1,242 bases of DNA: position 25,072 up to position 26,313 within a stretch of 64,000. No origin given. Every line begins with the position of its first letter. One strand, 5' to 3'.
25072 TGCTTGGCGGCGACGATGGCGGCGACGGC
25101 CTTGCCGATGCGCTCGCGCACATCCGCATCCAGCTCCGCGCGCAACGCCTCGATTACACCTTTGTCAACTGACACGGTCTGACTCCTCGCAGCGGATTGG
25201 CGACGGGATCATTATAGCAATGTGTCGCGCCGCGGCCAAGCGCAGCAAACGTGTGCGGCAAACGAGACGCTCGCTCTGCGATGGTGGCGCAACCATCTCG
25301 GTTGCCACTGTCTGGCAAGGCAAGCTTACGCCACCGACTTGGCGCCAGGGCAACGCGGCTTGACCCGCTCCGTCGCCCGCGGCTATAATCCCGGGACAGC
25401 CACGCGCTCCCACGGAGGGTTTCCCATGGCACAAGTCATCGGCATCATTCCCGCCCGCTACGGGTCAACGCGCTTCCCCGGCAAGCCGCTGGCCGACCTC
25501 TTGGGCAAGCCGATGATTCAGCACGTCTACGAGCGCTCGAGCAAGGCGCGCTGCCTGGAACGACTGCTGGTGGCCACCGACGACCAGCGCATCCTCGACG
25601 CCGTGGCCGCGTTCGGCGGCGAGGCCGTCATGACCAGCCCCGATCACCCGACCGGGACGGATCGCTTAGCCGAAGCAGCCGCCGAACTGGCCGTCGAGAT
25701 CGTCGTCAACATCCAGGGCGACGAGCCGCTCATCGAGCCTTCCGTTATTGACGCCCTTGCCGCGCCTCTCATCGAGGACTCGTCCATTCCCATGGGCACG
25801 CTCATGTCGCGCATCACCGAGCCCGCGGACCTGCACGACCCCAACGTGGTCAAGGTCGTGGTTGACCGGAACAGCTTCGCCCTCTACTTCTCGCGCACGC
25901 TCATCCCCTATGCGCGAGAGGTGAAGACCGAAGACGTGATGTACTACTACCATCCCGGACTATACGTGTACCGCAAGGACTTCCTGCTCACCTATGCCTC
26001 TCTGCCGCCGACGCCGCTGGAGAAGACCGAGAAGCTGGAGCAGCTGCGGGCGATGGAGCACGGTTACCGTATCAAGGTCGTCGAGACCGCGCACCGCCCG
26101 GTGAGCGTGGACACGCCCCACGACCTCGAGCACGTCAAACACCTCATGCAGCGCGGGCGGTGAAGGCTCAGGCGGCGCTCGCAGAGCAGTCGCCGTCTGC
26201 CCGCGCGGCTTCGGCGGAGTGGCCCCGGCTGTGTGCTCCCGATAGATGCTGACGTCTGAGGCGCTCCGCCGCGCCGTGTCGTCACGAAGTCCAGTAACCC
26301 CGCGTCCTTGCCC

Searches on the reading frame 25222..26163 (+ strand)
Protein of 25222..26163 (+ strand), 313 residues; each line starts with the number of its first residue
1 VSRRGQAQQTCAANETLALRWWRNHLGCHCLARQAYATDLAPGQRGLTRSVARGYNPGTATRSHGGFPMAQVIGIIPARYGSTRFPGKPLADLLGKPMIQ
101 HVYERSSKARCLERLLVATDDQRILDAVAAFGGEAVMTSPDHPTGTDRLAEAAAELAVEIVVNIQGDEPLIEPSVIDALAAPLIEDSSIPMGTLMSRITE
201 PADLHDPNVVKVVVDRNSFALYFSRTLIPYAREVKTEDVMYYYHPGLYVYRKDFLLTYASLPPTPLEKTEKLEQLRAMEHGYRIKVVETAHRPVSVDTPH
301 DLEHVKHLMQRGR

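Call 34: search_protein_families(library=pfam, proteins=[window:25222-26163:+], max_evalue=0.01)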
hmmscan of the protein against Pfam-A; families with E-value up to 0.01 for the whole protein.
window:25222-26163:+ (313 aa): 2 families
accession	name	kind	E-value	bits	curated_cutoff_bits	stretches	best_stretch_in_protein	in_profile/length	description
PF02348.25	CTP_transf_3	-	5.6e-59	200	22.6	1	73-284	1-217/217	Cytidylyltransferase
PF12804.13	NTP_transf_3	-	5.9e-09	36.7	27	1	87-184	15-112/160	MobA-like NTP transferase domain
